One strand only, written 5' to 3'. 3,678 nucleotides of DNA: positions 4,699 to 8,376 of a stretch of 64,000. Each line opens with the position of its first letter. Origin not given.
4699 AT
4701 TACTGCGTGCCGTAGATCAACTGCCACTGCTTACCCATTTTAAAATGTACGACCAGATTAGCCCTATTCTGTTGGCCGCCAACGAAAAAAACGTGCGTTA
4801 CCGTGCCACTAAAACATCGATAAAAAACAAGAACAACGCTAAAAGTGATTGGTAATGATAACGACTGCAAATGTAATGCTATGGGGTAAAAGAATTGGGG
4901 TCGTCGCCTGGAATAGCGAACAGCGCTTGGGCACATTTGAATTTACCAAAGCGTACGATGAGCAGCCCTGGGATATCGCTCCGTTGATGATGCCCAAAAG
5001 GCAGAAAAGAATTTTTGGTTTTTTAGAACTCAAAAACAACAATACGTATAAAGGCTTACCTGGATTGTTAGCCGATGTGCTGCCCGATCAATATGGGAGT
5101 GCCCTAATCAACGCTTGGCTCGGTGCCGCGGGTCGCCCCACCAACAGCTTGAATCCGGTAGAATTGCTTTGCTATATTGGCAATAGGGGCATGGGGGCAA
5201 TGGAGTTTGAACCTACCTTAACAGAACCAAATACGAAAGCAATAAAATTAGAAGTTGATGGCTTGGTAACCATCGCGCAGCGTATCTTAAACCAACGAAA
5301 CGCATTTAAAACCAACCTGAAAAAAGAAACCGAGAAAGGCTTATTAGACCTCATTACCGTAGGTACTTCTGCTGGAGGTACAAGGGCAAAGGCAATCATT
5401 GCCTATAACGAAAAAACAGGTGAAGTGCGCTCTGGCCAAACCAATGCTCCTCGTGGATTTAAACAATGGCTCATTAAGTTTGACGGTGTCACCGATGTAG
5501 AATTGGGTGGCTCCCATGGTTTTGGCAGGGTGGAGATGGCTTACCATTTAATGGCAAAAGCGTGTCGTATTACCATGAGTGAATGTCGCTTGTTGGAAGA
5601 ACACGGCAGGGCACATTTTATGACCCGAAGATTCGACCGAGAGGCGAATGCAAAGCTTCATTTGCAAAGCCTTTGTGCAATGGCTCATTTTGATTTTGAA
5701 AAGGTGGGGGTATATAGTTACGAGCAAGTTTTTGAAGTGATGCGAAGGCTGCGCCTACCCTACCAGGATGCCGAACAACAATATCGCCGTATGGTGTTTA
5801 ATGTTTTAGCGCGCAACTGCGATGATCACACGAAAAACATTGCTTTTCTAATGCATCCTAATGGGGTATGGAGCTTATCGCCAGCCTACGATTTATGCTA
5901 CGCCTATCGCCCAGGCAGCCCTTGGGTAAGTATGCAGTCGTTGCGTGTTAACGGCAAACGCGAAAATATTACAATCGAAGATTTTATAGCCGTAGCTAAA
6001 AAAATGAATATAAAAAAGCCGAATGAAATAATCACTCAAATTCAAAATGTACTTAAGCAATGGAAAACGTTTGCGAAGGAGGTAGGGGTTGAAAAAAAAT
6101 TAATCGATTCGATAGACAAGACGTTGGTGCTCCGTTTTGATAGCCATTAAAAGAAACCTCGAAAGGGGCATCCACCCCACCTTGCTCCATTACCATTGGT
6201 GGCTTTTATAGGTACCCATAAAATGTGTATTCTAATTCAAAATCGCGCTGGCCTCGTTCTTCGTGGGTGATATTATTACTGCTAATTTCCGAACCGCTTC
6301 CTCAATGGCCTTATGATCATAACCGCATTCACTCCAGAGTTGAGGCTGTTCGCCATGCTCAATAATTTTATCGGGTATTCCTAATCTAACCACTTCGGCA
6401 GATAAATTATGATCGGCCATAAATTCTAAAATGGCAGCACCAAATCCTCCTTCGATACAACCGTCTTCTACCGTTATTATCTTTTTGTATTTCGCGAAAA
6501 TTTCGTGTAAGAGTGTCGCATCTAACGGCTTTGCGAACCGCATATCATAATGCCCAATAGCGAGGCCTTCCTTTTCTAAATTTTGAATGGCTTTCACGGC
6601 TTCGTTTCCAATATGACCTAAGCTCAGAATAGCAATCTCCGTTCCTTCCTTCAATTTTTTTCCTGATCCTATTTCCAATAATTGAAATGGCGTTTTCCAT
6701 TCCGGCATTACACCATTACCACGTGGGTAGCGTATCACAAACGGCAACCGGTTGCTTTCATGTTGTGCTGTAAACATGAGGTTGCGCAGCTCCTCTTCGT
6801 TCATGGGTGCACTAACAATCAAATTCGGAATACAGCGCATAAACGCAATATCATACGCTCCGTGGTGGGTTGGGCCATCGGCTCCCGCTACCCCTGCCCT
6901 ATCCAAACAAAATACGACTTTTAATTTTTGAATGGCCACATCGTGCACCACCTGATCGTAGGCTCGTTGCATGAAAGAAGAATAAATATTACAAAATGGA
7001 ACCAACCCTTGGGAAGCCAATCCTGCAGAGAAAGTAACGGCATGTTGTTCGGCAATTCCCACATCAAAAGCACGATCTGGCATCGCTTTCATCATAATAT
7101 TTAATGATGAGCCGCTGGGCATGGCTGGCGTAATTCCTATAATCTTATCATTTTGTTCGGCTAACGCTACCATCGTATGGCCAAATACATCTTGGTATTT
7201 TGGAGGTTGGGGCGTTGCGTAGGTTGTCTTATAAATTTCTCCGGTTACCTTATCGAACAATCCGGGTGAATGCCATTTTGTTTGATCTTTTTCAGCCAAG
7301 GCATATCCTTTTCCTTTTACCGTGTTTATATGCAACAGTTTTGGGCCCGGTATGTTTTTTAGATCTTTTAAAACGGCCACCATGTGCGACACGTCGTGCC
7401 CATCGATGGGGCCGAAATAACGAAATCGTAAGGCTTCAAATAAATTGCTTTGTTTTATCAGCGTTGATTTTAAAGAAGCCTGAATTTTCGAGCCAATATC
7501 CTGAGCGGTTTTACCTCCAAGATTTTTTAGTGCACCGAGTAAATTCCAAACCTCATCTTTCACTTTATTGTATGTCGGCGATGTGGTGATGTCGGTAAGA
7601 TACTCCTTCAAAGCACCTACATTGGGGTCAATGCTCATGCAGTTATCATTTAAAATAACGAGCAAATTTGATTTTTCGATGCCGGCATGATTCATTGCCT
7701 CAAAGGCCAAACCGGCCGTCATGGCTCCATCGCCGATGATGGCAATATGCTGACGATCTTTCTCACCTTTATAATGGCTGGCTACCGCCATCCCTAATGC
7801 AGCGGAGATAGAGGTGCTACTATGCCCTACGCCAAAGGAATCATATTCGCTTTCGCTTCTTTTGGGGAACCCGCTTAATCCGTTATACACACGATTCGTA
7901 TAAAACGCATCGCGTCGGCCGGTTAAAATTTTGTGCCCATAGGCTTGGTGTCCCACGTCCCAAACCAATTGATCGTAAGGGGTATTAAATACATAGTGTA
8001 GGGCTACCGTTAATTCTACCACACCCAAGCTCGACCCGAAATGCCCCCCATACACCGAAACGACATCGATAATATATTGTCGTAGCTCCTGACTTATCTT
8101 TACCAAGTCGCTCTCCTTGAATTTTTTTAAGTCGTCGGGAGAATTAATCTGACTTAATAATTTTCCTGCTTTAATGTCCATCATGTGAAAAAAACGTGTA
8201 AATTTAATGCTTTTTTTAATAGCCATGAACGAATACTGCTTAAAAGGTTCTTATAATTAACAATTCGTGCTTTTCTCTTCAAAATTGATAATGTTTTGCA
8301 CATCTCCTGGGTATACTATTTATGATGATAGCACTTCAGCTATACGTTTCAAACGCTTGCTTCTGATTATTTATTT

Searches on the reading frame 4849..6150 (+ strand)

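Call 60: search_protein_families(library=pfam, max_evalue=0.00001, proteins=[window:4849-6150:+])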
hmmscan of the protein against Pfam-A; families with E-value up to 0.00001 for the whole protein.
window:4849-6150:+ (433 aa): 2 families
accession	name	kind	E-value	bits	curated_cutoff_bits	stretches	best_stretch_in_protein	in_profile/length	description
PF07804.18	HipA_C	-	1e-50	172.8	30.5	1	173-405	1-213/213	HipA-like C-terminal domain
PF13657.11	Couple_hipA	-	3.4e-15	56.8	22.5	1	8-120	2-98/99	HipA N-terminal domain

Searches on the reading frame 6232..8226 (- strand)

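Call 60: search_protein_families(library=pfam, max_evalue=0.00001, proteins=[window:6232-8226:-])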
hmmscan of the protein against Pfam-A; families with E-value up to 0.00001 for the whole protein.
window:6232-8226:- (664 aa): 4 families
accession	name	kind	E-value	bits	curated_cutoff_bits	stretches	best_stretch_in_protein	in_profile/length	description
PF13292.11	DXP_synthase_N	-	4.9e-117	390.5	21.2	1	24-302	1-274/274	1-deoxy-D-xylulose-5-phosphate synthase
PF02779.29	Transket_pyr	-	2.3e-42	145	27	1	342-504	3-171/174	Transketolase, pyrimidine binding domain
PF02780.25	Transketolase_C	-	4.4e-27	94.9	25.9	1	520-641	1-124/124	Transketolase, C-terminal domain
PF00456.26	Transketolase_N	-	2.6e-06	27.1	22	0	157-205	144-193/334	Transketolase, thiamine diphosphate binding domain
